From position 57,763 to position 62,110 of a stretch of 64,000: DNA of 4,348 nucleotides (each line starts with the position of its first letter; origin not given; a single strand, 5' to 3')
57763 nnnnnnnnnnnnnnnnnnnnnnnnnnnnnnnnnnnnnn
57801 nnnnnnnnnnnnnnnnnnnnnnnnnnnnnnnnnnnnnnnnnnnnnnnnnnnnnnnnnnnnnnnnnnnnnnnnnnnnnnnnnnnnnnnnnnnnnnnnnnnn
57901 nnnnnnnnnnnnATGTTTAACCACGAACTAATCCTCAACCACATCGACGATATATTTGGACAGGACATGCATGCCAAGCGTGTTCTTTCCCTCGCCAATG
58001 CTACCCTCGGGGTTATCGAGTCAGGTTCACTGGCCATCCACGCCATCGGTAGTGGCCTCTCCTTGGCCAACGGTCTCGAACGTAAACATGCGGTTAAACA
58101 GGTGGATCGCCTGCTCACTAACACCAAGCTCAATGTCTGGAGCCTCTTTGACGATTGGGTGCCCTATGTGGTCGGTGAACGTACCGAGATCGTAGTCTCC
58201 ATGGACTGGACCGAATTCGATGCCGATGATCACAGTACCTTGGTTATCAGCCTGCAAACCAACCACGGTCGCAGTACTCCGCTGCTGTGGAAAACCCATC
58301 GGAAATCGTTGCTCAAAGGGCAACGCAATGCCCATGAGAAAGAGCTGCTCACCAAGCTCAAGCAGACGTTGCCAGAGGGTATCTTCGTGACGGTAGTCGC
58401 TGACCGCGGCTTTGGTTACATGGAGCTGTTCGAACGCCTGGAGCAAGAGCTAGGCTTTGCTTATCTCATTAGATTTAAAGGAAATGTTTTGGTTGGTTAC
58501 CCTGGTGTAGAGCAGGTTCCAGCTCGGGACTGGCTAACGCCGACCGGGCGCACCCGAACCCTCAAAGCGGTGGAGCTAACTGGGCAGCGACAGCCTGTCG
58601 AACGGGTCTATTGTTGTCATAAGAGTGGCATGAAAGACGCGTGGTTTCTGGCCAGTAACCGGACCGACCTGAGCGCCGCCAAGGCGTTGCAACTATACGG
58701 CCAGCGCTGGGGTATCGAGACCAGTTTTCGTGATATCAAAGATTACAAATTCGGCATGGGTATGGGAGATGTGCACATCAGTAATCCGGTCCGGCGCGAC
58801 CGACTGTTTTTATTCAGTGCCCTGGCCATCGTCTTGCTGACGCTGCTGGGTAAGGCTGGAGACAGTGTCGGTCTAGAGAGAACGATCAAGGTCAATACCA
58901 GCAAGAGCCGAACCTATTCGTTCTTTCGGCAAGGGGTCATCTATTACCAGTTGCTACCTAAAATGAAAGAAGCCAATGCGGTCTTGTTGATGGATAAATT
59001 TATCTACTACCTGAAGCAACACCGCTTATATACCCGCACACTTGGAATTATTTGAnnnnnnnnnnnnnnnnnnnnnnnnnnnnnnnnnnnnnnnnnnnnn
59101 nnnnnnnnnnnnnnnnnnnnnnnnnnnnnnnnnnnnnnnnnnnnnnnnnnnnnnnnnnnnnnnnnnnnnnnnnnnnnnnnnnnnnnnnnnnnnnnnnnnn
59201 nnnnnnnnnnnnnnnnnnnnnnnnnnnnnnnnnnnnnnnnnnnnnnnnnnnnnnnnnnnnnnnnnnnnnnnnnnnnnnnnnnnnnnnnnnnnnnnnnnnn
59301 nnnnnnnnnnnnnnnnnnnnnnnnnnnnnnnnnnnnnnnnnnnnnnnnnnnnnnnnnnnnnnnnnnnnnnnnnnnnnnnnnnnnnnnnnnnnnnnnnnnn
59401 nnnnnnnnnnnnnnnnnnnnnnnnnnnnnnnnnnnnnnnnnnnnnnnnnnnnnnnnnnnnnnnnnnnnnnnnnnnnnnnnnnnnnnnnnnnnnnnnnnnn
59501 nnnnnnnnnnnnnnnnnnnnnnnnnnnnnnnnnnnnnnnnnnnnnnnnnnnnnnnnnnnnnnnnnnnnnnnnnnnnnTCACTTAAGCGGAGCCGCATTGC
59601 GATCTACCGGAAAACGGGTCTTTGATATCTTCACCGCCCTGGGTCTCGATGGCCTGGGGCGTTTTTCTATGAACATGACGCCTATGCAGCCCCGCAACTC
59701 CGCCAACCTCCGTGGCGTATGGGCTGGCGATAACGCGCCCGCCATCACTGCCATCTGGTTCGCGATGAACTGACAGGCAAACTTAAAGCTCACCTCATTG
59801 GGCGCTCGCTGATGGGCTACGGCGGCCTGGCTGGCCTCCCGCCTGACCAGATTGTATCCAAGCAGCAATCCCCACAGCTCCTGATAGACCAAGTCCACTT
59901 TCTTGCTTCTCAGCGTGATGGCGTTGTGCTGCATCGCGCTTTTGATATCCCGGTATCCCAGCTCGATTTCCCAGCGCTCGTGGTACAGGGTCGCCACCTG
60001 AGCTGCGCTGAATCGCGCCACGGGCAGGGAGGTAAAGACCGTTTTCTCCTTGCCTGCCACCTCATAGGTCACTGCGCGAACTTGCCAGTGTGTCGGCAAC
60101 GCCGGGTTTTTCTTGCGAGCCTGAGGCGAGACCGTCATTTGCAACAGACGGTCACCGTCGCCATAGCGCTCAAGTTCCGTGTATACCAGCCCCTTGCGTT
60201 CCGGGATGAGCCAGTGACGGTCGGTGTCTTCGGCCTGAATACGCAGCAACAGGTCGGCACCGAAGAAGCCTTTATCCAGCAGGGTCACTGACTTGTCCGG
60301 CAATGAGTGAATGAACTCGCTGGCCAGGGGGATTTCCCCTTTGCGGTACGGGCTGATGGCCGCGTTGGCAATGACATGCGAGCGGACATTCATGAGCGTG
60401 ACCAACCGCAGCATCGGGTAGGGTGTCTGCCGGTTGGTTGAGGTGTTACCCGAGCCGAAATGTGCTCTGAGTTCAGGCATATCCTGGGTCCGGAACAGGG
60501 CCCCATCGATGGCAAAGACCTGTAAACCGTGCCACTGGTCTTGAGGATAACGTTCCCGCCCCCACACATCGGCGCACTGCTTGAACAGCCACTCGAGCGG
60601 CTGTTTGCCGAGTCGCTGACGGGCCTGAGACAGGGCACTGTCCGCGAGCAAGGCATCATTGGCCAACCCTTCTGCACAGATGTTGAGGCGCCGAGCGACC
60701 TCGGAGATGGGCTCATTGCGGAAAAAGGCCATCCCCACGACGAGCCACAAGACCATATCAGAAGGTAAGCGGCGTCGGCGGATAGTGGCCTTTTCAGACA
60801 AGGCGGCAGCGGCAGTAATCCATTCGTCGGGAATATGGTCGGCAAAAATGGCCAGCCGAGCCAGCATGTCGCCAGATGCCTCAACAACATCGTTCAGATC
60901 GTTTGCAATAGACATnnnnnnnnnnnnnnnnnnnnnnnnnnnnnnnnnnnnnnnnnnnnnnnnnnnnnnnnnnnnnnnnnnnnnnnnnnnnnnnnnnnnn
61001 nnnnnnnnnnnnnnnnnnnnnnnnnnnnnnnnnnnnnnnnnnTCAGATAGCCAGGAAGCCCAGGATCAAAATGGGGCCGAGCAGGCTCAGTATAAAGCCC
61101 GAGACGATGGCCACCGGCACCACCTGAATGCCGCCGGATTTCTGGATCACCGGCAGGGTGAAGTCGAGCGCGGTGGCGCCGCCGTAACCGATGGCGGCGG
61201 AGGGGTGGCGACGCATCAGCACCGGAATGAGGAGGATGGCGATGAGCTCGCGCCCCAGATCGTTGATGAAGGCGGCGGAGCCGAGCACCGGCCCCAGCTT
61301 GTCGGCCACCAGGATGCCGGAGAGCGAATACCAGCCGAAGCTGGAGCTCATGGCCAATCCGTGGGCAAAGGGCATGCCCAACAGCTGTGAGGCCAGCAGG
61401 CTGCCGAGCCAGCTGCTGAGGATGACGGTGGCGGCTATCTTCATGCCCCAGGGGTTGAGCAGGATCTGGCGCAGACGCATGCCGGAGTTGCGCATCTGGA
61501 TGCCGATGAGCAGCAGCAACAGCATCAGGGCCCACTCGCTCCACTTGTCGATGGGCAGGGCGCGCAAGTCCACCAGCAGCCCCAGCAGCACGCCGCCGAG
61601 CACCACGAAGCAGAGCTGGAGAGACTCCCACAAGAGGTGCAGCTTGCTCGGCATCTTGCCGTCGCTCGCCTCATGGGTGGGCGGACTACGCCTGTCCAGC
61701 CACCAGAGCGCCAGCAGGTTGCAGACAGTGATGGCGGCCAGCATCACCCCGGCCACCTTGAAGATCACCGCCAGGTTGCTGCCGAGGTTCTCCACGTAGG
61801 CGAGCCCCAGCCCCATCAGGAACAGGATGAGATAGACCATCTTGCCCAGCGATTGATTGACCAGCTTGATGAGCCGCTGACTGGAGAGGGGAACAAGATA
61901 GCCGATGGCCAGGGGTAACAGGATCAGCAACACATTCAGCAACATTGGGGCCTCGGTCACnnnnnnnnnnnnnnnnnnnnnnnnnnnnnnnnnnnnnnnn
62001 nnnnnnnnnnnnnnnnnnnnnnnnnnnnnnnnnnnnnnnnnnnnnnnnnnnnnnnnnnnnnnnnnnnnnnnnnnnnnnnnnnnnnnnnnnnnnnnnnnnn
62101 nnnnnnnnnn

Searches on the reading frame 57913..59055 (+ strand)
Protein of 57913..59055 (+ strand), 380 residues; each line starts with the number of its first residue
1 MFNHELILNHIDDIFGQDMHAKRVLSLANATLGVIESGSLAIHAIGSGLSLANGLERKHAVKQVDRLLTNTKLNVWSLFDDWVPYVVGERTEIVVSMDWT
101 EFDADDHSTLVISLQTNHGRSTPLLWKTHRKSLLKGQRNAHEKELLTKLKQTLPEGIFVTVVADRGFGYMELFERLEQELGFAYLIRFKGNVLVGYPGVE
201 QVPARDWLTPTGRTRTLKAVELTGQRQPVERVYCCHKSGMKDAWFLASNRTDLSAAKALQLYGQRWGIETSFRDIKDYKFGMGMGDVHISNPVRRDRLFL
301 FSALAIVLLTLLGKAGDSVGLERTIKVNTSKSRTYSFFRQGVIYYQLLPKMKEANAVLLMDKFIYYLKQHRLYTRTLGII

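Call 7: search_protein_families(library=pfam, proteins=[window:57913-59055:+], max_evalue=0.01)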
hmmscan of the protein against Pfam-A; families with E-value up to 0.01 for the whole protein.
window:57913-59055:+ (380 aa): 1 family
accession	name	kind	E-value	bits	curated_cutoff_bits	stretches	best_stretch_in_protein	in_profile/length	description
PF01609.27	DDE_Tnp_1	-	5.7e-15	56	23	1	136-301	55-195/200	Transposase DDE domain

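Call 8: search_protein_families(library=ncbifam, proteins=[window:57913-59055:+], max_evalue=0.01)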
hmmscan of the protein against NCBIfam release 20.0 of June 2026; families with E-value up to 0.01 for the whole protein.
window:57913-59055:+ (380 aa): 9 families
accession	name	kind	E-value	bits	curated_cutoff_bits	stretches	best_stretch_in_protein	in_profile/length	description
NF033591.1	transpos_IS4_2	equivalog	1.1e-81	274.6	152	1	41-358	2-326/340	IS4 family transposase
NF033592.1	transpos_IS4_1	equivalog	1.5e-14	53.9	115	1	139-278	160-300/332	IS4 family transposase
NF033559.2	transpos_IS1634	equivalog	7.3e-10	38.4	100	1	245-318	362-432/483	IS1634 family transposase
NF049999.1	transpos_IS701_3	equivalog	3.9e-09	35.9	170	1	226-309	273-359/412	IS701 family transposase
NF049925.1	transpos_IS4_4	equivalog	4.8e-07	28.9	250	1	217-278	273-338/449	IS4 family transposase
NF049921.1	transpos_IS701_2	equivalog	5.8e-07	29.2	250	1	115-277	103-258/318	IS701 family transposase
NF033540.2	transpos_IS701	equivalog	2.3e-06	27.2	150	1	160-277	184-330/363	IS701 family transposase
NF033541.0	transpos_ISH3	equivalog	8.3e-06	25.1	225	1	161-279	150-269/298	ISH3 family transposase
NF033539.1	transpos_IS1380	equivalog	8.9e-05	21.3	180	1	143-319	194-382/419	IS1380 family transposase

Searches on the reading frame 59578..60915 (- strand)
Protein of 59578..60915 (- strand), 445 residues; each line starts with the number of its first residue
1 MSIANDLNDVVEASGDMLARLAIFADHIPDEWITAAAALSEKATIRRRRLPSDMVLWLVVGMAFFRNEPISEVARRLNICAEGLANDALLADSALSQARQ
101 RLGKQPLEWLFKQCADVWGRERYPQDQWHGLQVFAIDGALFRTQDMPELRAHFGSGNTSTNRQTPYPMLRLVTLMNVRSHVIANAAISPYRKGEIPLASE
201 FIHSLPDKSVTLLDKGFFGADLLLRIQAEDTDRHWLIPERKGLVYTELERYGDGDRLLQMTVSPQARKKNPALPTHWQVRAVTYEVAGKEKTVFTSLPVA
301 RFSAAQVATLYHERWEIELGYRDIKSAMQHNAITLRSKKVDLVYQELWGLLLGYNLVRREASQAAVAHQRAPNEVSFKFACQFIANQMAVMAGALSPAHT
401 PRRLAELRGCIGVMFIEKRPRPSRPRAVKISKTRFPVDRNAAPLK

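Call 51: search_protein_families(library=pfam, proteins=[window:59578-60915:-], max_evalue=0.001)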
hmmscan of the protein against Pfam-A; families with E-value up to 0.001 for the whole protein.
window:59578-60915:- (445 aa): 2 families
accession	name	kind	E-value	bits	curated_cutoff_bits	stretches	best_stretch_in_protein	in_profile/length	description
PF13006.12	Nterm_IS4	-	7.4e-27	93.9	25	1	20-112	3-95/95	Insertion element 4 transposase N-terminal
PF01609.27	DDE_Tnp_1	-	6.2e-22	78.8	23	1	129-356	2-200/200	Transposase DDE domain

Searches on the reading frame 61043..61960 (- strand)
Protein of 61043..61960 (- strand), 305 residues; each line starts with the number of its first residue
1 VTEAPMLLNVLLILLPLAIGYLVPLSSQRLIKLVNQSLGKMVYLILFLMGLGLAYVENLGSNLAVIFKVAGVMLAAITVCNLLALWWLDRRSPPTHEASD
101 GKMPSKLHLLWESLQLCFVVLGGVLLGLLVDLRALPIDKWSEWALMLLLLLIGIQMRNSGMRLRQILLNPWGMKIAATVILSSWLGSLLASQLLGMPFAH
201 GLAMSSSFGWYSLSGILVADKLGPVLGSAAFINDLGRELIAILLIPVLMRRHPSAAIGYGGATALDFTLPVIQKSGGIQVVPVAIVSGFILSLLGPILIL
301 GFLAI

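Call 51: search_protein_families(library=pfam, proteins=[window:61043-61960:-], max_evalue=0.001)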
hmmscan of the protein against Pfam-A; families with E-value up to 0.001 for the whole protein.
window:61043-61960:- (305 aa): 1 family
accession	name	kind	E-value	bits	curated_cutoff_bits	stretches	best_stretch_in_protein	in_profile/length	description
PF03956.18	Lys_export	-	1.3e-53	181.8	23.8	1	118-302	2-189/190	Lysine exporter LysO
